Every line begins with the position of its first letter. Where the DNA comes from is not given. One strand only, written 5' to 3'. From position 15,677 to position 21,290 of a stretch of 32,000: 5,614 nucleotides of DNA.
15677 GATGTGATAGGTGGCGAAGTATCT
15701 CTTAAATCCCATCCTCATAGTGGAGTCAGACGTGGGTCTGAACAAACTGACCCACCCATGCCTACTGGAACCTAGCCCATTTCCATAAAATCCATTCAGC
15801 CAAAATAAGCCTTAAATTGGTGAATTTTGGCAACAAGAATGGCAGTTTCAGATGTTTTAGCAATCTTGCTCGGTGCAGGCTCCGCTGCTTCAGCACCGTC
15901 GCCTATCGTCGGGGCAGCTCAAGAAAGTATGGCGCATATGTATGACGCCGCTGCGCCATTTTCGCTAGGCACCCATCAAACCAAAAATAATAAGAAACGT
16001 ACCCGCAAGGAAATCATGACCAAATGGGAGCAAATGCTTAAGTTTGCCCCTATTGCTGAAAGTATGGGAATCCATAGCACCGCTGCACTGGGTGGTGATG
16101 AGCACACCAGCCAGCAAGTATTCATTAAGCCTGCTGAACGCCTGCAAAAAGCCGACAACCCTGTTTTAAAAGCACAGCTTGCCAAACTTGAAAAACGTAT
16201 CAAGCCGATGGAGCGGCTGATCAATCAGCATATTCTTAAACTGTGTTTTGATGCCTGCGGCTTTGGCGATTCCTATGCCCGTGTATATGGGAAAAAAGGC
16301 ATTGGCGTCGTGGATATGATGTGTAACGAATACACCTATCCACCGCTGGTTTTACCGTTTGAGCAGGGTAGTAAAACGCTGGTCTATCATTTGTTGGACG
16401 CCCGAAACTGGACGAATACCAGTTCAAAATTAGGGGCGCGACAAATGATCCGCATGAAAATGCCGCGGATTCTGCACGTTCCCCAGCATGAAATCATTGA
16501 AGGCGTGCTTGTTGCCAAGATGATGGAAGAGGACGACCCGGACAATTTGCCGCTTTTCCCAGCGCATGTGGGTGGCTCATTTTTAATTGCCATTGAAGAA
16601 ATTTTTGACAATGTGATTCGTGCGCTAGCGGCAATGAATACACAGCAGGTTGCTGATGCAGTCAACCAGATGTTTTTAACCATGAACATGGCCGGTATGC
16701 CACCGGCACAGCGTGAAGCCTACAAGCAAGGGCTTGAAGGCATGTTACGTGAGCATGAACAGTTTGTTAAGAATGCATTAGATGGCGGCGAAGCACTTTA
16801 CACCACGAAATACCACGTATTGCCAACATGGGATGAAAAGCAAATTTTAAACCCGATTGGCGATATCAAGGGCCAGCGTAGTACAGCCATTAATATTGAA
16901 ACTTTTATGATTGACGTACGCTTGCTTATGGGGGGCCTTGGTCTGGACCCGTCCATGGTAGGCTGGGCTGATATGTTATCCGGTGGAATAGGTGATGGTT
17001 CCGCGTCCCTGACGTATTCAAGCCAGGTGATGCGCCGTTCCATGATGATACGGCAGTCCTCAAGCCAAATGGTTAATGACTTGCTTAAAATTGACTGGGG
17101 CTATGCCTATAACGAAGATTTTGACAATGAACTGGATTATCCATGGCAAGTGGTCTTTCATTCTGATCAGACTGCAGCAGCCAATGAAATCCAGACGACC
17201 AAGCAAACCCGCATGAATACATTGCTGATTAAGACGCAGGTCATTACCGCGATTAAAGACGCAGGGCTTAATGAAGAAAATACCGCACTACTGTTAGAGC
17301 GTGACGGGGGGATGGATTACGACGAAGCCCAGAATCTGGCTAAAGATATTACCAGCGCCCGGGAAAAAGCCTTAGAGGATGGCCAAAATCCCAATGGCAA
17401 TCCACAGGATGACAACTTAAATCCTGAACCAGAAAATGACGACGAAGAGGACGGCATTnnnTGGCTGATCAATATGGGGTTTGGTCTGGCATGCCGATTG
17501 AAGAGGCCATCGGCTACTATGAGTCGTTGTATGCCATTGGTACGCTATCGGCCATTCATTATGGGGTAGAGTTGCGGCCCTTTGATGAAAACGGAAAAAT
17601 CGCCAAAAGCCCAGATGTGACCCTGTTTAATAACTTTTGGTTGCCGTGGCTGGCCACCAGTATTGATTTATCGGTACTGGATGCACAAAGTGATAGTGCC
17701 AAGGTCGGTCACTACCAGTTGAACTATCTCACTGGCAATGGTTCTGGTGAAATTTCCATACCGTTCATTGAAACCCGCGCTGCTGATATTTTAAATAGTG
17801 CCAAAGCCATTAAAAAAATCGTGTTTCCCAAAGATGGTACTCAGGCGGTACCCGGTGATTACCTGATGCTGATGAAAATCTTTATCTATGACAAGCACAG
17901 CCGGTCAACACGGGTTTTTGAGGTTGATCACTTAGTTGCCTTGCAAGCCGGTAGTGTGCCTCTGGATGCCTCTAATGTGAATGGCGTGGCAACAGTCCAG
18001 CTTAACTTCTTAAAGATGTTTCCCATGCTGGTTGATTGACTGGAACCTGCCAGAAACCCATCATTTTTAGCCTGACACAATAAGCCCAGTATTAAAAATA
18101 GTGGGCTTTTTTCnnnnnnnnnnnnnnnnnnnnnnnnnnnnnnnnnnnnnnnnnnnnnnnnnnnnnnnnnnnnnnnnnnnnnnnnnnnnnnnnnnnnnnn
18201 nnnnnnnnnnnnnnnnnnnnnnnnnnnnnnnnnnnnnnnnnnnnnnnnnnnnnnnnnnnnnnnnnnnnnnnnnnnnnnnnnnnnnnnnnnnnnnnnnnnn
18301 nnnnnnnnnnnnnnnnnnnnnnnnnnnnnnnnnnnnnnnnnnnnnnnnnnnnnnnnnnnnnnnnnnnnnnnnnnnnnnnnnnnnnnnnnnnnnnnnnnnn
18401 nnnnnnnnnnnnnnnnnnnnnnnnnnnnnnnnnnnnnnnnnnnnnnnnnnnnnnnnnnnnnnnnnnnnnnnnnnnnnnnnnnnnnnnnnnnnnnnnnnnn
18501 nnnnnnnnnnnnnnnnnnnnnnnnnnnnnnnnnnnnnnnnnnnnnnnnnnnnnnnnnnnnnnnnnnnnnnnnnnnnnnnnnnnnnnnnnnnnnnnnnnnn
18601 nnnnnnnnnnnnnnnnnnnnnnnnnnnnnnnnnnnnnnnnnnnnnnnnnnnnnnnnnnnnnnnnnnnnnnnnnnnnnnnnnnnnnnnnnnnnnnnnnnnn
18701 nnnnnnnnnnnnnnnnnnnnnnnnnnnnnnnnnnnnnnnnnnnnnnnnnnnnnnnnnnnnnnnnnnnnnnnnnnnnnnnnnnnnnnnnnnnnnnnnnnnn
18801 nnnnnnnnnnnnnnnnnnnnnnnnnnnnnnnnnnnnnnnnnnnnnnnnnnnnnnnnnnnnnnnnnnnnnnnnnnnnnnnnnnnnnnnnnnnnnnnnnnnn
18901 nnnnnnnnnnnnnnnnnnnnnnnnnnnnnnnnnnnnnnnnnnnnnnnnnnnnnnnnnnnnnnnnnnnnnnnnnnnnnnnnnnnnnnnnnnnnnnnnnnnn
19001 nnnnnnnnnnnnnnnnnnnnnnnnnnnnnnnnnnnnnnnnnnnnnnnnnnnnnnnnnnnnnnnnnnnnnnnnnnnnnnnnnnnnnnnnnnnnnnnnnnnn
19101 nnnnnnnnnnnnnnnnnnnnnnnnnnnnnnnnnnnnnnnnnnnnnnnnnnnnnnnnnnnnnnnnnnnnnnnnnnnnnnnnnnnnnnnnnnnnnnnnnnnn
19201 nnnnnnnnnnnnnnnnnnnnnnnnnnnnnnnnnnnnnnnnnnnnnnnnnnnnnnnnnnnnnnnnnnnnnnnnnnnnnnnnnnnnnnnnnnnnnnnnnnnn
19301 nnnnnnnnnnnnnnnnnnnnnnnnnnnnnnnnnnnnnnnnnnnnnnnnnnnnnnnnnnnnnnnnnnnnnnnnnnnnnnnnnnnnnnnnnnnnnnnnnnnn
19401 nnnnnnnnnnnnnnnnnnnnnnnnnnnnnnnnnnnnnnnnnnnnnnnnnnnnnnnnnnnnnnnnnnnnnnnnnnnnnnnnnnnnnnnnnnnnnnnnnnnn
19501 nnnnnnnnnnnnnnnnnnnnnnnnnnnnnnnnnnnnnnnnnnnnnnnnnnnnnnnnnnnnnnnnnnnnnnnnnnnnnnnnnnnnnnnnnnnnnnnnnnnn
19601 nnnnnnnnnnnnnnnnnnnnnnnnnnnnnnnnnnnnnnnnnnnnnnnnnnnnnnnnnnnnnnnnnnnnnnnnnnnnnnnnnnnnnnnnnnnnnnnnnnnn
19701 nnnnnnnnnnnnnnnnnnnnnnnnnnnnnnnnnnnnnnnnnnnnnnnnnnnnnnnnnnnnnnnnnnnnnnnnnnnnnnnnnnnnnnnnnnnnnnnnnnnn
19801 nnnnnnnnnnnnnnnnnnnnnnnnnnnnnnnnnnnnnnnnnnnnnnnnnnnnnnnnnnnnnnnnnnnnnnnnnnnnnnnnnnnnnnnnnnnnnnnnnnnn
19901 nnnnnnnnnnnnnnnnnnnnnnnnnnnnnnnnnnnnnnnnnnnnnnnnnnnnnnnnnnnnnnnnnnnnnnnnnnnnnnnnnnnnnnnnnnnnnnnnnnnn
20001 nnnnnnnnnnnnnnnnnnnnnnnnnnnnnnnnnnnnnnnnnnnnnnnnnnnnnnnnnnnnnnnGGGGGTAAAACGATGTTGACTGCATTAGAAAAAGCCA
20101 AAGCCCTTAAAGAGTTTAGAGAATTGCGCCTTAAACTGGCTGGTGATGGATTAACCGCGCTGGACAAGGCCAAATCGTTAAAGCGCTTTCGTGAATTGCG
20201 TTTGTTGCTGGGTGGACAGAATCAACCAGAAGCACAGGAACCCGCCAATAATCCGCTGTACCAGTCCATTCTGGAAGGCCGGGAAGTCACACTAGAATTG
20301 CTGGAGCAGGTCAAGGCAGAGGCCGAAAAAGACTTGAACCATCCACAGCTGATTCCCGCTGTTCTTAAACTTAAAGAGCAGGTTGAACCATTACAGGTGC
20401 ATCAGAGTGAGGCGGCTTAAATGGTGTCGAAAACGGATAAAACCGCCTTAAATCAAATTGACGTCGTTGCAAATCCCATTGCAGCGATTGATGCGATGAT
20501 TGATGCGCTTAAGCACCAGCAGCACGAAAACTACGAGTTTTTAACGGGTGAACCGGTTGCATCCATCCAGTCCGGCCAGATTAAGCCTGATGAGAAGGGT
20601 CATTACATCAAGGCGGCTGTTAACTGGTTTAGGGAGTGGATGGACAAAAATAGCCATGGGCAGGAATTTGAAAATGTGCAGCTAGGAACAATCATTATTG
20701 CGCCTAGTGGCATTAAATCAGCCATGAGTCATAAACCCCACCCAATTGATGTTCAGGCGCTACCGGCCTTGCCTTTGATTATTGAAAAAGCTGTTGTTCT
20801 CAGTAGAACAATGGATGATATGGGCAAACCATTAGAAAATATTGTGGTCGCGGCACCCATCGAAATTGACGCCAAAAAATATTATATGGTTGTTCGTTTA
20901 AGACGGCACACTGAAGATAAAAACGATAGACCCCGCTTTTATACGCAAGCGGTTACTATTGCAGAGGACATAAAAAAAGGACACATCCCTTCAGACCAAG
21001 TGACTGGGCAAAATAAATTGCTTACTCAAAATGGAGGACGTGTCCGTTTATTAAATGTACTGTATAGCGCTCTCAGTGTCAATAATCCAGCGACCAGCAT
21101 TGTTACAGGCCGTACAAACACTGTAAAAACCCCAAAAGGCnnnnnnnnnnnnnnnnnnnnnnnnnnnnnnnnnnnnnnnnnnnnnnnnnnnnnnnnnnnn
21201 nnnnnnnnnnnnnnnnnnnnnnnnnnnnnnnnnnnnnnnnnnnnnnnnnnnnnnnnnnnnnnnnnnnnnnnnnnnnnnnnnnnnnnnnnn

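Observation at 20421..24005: Polyvalent 1,194-aa protein combining a ParB/DdrB-type domain with a pyrophosphatase-signature domain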

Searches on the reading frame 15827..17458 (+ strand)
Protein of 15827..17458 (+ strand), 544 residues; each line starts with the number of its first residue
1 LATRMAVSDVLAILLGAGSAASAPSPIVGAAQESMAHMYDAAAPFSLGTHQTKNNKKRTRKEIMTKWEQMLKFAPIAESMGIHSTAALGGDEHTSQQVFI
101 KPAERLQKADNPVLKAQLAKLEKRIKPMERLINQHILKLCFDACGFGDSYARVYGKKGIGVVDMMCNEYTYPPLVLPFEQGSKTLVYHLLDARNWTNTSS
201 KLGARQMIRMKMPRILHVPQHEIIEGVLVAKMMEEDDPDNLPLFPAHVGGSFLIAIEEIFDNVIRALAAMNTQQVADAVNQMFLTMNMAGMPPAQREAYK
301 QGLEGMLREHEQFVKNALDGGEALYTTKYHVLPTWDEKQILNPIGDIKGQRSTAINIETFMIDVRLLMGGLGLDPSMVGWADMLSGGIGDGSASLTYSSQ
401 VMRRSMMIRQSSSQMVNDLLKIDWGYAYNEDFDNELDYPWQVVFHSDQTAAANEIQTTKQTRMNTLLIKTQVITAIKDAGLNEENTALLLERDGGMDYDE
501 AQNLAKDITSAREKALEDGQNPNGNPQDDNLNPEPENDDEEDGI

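Call 7: search_protein_families(library=phrogs, proteins=[window:15827-17458:+], max_evalue=0.001)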
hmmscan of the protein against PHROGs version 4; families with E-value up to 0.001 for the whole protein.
window:15827-17458:+ (544 aa): 2 families
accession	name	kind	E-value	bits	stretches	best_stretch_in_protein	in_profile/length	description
phrog_1497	-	head and packaging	1.7e-166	556.3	1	20-529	19-533/549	portal protein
phrog_17253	-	unknown function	4.4e-11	43.9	1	65-180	92-204/215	-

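Call 8: search_protein_families(library=pfam, proteins=[window:15827-17458:+], max_evalue=0.01)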
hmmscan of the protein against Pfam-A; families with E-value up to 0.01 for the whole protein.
window:15827-17458:+ (544 aa): 0 families

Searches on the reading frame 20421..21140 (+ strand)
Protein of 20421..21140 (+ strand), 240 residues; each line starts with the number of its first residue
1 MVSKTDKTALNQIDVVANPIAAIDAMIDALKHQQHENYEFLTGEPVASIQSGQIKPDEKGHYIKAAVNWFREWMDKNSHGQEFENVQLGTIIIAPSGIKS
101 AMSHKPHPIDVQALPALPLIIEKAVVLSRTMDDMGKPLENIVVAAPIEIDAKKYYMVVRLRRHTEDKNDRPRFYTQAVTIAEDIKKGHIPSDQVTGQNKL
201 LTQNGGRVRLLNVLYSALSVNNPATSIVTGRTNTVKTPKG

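Call 27: search_protein_families(library=pfam, proteins=[window:20421-21140:+], max_evalue=5)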
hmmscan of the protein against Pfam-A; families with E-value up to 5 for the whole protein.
window:20421-21140:+ (240 aa): 2 families
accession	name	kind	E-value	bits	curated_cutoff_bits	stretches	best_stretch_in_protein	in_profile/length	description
PF18798.6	LPD3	-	4.6e-13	49.8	27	1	64-173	4-113/114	Large polyvalent protein-associated domain 3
PF23561.1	zf-C2H2_15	-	0.41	11.1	27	1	153-167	16-30/30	C2H2 zinc finger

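Call 63: predict_structure(alignment_id=A3)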
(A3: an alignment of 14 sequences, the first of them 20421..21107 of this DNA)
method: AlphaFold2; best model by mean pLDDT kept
length: 229 residues; sequences in the alignment: 14
mean_pLDDT: 78.9   pTM: 0.75
mean pLDDT of the five models: 78.9, 76.8, 76.6, 71.2, 69.5
residues with pLDDT >= 90: 99; 70-90: 75; 50-70: 18; < 50: 37
segments of 3 or more residues with pLDDT < 50: 1-12, 187-203, 223-229
pLDDT, mean of each block of 10 residues (from residue 1): 39 59 75 87 94 84 89 92 93 90 80 93 93 78 96 95 89 92 59 39 66 84 42
secondary structure, 60 per line:
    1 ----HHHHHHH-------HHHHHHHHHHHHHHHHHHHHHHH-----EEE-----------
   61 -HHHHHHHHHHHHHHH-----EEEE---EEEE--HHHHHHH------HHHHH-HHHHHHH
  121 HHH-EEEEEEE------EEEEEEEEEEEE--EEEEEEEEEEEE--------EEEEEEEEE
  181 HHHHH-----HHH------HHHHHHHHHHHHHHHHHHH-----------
elements in order: H5-11 H19-41 E47-49 H62-76 E82-85 E89-92 H95-101 H108-112 H114-123 E125-131 E138-149 E152-163 E172-180 H181-185 H200-218

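Call 66: fold_search(model_id=the predicted structure, library=pdb)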
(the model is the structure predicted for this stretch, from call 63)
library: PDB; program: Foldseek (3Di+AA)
matches with E <= 10: 689; with E <= 0.001: 0
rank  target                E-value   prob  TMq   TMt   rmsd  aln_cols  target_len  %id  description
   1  6w3f_A                3.2e-02  0.57  0.22  0.35  10.5       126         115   12  Rd1NTF2_05_I64F_A80G_T94P_D101K_L106W (released 2020-04-15)
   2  6w3g_A                5.9e-02  0.44  0.21  0.37  10.7       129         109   12  Rd1NTF2_04 with long sheet (released 2020-04-15)
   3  4r9k_B                8.0e-02  0.21  0.19  0.26  14.6       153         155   12  Structure of thermostable eightfold mutant of limonene epoxide hydrolase from Rhodococcus erythropolis (released 2014-09-24)
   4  6hnl_B                8.5e-02  0.21  0.19  0.28  13.4       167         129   10  Selenomethionine derivative of IdmH 96-104 loop truncation variant (released 2019-11-06)
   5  3b7c                  9.1e-02  0.33  0.20  0.32  12.5       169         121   10  CRYSTAL STRUCTURE OF A NTF-2 LIKE PROTEIN OF UNKNOWN FUNCTION (SO_0125) FROM SHEWANELLA ONEIDENSIS MR-1 AT 1.70 A RESOLU (released 2007-11-13)
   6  5u35_A                9.6e-02  0.16  0.18  0.27  15.5       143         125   10  Crystal structure of a de novo designed protein with curved beta-sheet (released 2017-01-25)
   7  6w3g_B                1.0e-01  0.60  0.18  0.35   5.0        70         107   10  Rd1NTF2_04 with long sheet (released 2020-04-15)
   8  8qx7_B                1.2e-01  0.25  0.19  0.29  11.1       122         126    7  Apo-C-Terminal Domain Homolog of the Orange Carotenoid Protein from Anabaena at a resolution of 1.95 Angstroms (released 2024-04-03)
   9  5tph_B                1.2e-01  0.14  0.17  0.26  10.6       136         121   12  Crystal structure of a de novo designed protein homodimer with curved beta-sheet (released 2017-01-25)
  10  5trv                  1.2e-01  0.14  0.18  0.27  12.0       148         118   12  Crystal structure of a de novo designed protein with curved beta-sheet (released 2017-01-25)
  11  6s5l_D                1.4e-01  0.23  0.20  0.30  10.9       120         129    8  Anabaena Apo-C-Terminal Domain Homolog Of The Orange Carotenoid Protein In Native Conditions (released 2020-05-13)
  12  6w3f_B                1.5e-01  0.18  0.18  0.30  11.9       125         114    9  Rd1NTF2_05_I64F_A80G_T94P_D101K_L106W (released 2020-04-15)
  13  5u35_B                1.5e-01  0.16  0.16  0.25   6.4        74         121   16  Crystal structure of a de novo designed protein with curved beta-sheet (released 2017-01-25)
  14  3e99                  1.5e-01  0.16  0.21  0.28  13.1       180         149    8  Crystal structure of the beta subunit of the benzoate 1,2-dioxygenase (benb, bmaa0186) from burkholderia mallei atcc 233 (released 2008-09-16)
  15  2bng_B                1.5e-01  0.15  0.17  0.25  12.3       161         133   11  Structure of an M.tuberculosis LEH-like epoxide hydrolase (released 2005-08-03)
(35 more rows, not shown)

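Call 103: fold_search(model_id=the predicted structure, library=viral)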
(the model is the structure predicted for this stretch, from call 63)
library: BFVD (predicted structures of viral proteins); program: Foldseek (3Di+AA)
matches with E <= 10: 776; with E <= 0.001: 8
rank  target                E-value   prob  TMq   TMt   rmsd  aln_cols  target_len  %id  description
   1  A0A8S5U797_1          4.3e-10  1.00  0.50  0.11   6.3       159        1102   23  Large polyvalent protein-associated domain 3 (Fragment) [Podoviridae sp. ctngc57]
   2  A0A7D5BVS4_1          3.7e-08  1.00  0.48  0.13   6.8       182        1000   17  (no name in the UniProt tables at hand)
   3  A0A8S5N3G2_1          6.8e-07  1.00  0.48  0.12  10.2       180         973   17  Large polyvalent protein-associated domain 3 [Podoviridae sp. ctzMH52]
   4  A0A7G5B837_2          8.7e-07  1.00  0.46  0.11   3.6       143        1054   23  Uncharacterized protein [Ralstonia phage Alix]
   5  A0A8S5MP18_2          3.7e-06  1.00  0.45  0.11  13.9       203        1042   11  PolyVal ADP-ribosyltransferase [Siphoviridae sp. ctLR131]
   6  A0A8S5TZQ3            9.2e-06  1.00  0.42  0.43  23.7       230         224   10  Large polyvalent protein-associated domain 3 [Myoviridae sp. cttph48]
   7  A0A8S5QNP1            1.2e-04  1.00  0.43  0.49   4.8       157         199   13  Large polyvalent protein-associated domain 3 [Siphoviridae sp. ctJ3t72]
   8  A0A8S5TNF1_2          5.3e-04  1.00  0.42  0.09   6.1       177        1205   15  Large polyvalent protein-associated domain-containing protein [Podoviridae sp. ct90d35]
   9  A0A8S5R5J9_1          7.5e-03  0.99  0.39  0.09  18.7       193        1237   10  Uncharacterized protein [Myoviridae sp. ctxbQ4]
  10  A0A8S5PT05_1          1.1e-02  0.96  0.31  0.09  11.1       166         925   10  Uncharacterized protein [Myoviridae sp. ctzS633]
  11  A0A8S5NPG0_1          1.3e-02  0.99  0.38  0.09   6.1       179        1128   12  Crystallin beta/gamma motif-containing protein [Myoviridae sp. ct2th6]
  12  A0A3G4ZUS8            2.8e-02  0.23  0.19  0.13  17.2       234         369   10  Uncharacterized protein [Edafosvirus sp.]
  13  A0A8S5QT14            1.1e-01  0.25  0.26  0.07  15.7       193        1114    9  ParB ddrB-like ParB superfamily domain [Podoviridae sp. cta463]
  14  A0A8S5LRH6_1          1.2e-01  0.60  0.35  0.10  10.8       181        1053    9  Uncharacterized protein [Myoviridae sp. ctSGr1]
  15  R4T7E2                1.3e-01  0.38  0.19  0.27   9.4       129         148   13  (no name in the UniProt tables at hand)
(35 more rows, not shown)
